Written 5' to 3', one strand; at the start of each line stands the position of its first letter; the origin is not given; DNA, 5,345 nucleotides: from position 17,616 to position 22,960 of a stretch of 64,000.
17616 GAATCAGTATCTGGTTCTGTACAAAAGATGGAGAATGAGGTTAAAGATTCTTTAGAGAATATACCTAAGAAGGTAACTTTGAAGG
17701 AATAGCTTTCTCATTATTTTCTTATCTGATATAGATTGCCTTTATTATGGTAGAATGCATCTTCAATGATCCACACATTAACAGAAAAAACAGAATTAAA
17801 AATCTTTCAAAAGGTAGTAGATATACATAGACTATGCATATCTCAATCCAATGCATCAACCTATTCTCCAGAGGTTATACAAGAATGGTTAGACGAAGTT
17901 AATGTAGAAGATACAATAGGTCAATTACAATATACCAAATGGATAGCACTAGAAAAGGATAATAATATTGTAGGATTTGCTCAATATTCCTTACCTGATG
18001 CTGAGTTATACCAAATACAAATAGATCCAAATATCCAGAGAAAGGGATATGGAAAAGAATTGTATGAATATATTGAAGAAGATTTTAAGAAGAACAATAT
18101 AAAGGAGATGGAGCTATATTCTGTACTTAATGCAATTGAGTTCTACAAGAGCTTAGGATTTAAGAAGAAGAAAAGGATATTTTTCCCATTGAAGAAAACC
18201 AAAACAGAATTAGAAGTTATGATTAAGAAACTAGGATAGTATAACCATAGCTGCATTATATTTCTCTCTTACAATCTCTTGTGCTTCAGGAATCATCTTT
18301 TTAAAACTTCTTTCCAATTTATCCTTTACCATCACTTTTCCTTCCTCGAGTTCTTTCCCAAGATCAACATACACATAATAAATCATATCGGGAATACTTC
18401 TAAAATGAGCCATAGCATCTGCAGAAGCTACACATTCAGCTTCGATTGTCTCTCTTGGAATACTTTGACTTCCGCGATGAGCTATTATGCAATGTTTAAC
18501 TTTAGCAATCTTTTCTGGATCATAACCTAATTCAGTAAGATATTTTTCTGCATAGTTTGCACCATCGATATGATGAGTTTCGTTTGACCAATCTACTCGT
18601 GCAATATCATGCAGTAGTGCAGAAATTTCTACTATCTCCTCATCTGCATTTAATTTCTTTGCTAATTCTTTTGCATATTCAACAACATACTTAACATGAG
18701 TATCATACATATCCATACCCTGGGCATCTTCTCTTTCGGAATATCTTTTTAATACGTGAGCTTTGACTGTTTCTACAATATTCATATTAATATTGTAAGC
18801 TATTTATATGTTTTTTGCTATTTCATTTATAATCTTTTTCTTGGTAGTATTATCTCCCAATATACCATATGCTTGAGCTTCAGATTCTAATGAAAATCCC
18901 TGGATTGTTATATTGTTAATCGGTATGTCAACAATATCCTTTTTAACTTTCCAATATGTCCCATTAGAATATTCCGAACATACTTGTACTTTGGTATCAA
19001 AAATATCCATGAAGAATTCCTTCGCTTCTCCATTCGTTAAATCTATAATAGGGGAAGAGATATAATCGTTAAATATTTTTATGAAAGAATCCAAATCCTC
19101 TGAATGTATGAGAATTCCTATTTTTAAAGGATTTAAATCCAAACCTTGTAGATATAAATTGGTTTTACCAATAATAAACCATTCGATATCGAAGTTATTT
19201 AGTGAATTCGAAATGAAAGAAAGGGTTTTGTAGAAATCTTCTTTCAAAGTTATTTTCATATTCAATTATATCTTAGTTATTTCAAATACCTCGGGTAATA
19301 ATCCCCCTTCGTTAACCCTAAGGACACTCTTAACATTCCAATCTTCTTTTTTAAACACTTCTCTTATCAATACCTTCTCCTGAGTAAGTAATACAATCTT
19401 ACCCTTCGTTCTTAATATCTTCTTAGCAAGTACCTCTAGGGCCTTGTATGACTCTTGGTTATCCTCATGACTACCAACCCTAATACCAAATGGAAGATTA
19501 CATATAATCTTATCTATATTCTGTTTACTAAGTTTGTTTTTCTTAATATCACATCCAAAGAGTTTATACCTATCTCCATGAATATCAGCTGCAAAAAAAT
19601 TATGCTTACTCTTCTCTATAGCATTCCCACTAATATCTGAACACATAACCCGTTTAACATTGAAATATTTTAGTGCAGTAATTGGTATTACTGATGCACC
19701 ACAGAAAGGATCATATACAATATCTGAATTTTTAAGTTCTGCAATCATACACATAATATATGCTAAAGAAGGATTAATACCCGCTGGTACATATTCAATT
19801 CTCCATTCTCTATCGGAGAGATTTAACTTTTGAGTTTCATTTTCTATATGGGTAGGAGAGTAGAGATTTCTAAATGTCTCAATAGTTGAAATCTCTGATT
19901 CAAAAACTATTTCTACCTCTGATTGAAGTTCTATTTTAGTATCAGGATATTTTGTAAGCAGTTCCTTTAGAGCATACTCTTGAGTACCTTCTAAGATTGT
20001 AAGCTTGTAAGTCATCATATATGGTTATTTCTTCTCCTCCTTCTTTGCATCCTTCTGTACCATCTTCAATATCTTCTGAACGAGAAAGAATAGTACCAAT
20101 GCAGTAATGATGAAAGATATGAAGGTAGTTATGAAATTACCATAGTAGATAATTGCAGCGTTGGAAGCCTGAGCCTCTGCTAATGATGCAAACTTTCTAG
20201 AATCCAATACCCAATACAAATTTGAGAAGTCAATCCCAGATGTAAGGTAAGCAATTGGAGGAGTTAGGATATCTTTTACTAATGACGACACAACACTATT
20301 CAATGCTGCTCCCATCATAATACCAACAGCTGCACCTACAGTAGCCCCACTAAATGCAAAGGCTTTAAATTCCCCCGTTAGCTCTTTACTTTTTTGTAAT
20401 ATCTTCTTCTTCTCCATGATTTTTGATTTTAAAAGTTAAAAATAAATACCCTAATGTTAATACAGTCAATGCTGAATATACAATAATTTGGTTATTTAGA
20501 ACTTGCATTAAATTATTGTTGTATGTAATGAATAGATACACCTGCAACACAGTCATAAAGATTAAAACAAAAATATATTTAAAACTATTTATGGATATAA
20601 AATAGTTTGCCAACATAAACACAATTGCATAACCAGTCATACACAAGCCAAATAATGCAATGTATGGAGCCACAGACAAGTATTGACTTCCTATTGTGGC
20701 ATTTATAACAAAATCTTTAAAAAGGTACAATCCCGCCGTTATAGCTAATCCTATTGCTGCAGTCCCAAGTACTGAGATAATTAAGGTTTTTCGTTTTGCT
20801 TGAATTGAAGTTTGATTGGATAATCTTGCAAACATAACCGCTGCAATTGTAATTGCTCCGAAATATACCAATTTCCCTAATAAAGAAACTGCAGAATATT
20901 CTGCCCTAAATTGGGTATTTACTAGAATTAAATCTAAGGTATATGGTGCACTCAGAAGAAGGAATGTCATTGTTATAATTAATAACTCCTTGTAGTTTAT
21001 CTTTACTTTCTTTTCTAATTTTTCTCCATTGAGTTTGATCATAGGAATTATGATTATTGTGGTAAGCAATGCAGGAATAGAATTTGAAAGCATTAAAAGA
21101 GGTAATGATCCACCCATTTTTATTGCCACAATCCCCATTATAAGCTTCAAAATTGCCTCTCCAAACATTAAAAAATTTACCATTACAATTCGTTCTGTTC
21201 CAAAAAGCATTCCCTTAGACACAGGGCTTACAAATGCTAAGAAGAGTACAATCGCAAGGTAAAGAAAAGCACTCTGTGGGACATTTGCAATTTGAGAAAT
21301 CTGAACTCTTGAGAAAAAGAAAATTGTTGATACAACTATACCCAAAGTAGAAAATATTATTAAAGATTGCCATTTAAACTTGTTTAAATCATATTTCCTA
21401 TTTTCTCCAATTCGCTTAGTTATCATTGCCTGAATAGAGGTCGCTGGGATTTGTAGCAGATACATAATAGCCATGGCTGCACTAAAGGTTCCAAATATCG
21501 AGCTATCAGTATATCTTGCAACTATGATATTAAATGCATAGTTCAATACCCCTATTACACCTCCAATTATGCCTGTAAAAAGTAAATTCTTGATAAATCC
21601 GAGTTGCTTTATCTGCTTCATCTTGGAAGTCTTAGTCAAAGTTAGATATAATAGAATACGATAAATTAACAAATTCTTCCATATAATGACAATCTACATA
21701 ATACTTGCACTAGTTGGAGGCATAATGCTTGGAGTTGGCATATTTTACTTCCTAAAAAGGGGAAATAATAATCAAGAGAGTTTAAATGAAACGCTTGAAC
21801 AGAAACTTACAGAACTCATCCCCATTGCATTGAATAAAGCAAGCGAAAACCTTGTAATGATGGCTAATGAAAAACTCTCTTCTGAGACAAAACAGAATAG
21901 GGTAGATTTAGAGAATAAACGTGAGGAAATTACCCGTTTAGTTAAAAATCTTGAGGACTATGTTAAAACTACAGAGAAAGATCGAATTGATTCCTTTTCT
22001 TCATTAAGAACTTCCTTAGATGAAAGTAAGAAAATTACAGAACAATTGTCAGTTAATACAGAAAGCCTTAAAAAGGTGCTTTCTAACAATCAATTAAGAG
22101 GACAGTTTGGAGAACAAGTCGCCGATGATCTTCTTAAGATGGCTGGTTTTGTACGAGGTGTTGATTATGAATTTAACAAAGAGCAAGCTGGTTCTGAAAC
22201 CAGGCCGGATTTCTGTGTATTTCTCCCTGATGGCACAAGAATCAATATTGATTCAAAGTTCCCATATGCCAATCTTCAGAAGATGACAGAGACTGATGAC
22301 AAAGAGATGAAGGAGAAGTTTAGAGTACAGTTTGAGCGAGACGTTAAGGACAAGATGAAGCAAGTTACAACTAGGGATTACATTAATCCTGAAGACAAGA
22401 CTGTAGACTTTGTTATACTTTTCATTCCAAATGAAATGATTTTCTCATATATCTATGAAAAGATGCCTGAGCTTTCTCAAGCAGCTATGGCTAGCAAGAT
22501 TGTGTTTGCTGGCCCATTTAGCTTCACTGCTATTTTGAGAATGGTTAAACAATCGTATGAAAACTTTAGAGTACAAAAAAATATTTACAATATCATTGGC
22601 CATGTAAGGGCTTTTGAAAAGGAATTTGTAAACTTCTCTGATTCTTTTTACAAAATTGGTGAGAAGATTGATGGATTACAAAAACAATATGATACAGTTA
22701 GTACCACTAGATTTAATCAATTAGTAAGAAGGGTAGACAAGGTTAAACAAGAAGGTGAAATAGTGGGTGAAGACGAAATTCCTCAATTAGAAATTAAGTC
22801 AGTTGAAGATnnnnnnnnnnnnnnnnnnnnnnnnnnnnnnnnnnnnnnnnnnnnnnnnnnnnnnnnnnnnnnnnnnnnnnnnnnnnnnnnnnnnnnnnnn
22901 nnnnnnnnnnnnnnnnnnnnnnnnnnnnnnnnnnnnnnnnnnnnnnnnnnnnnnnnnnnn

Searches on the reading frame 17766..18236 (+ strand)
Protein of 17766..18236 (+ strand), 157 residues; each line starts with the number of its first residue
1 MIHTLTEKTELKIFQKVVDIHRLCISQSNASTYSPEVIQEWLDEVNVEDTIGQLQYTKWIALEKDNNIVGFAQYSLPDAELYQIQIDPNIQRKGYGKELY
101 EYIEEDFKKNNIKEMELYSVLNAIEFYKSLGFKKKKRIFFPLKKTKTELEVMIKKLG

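Call 59: search_protein_families(library=pfam, proteins=[window:17766-18236:+], max_evalue=0.001)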
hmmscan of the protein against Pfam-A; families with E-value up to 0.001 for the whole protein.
window:17766-18236:+ (157 aa): 6 families
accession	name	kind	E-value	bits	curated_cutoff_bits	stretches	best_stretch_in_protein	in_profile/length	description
PF00583.31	Acetyltransf_1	-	8.1e-15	55.6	20.7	1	44-132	23-116/116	Acetyltransferase (GNAT) family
PF13673.13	Acetyltransf_10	-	1.4e-14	54.6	23.6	1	30-136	2-111/128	Acetyltransferase (GNAT) domain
PF13508.13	Acetyltransf_7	-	1.4e-12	48.2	27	1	59-134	5-84/84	Acetyltransferase (GNAT) domain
PF08445.16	FR47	-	1.7e-06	28.4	22.1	1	76-135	19-80/86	FR47-like protein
PF13420.13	Acetyltransf_4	-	5.8e-06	26.9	24.3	1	53-136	46-138/155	Acetyltransferase (GNAT) domain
PF14542.12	Acetyltransf_CG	-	0.00074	20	30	0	63-113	5-59/80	GCN5-related N-acetyl-transferase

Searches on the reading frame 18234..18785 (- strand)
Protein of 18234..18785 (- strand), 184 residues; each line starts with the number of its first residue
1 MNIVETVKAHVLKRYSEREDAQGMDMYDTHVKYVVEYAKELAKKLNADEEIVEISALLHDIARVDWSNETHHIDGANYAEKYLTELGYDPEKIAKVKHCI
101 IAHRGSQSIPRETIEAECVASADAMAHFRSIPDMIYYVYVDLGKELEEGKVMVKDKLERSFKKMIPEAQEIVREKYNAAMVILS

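Call 59: search_protein_families(library=pfam, proteins=[window:18234-18785:-], max_evalue=0.001)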
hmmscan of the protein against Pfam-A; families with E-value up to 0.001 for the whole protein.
window:18234-18785:- (184 aa): 1 family
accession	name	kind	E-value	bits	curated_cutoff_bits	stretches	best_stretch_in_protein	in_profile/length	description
PF01966.28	HD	-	9.4e-13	48.9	22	1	27-125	1-113/116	HD domain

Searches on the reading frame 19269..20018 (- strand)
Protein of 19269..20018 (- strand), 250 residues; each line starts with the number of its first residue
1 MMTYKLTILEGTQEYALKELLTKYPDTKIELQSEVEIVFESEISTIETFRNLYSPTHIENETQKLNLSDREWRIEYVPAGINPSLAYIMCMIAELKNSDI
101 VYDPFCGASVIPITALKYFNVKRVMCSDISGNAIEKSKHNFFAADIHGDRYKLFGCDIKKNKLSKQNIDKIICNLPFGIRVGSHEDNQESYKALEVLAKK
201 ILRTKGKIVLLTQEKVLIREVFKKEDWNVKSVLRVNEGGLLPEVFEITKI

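Call 59: search_protein_families(library=pfam, proteins=[window:19269-20018:-], max_evalue=0.001)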
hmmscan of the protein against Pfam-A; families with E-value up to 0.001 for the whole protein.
window:19269-20018:- (250 aa): 6 families
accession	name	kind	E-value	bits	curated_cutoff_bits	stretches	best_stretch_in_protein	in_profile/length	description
PF01170.24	UPF0020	-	7.9e-26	91.4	22.3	1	70-241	1-195/197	RMKL-like, methyltransferase domain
PF05175.20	MTS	-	6.1e-10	39.4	23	1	97-229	29-157/170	Methyltransferase small domain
PF13847.12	Methyltransf_31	-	4.3e-06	26.9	27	1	97-214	3-113/145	Methyltransferase domain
PF11599.14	AviRa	-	6.3e-06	26.3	25.7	0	150-215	146-212/232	RRNA methyltransferase AviRa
PF06325.19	PrmA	-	7.9e-05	22.7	22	1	95-175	159-234/296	Ribosomal protein L11 methyltransferase (PrmA)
PF02384.22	N6_Mtase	-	0.00058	19.7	20.4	1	86-193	35-152/311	N-6 DNA Methylase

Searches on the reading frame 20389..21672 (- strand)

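Call 60: search_protein_families(library=pfam, proteins=[window:20389-21672:-], max_evalue=0.001)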
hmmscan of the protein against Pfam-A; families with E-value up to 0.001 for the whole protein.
window:20389-21672:- (428 aa): 1 family
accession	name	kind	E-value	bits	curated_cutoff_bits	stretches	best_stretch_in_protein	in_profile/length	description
PF01943.22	Polysacc_synt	-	9.3e-07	29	28.2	1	27-240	2-217/274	Polysaccharide biosynthesis protein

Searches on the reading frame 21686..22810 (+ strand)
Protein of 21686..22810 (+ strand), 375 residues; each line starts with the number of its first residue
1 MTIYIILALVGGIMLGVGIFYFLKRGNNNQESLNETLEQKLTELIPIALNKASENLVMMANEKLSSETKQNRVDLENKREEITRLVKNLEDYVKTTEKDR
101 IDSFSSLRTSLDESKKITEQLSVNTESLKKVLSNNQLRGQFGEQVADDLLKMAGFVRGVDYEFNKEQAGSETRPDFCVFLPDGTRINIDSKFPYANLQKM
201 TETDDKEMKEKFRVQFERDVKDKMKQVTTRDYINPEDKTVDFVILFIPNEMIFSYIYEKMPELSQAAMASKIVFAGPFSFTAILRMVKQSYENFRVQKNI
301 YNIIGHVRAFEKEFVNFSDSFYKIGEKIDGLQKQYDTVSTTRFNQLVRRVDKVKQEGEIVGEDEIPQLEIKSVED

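Call 60: search_protein_families(library=pfam, proteins=[window:21686-22810:+], max_evalue=0.001)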
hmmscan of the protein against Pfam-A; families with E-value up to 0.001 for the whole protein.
window:21686-22810:+ (375 aa): 1 family
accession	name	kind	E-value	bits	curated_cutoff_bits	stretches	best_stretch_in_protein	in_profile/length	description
PF02646.22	RmuC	-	2.1e-64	217.9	26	1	75-357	3-285/291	RmuC family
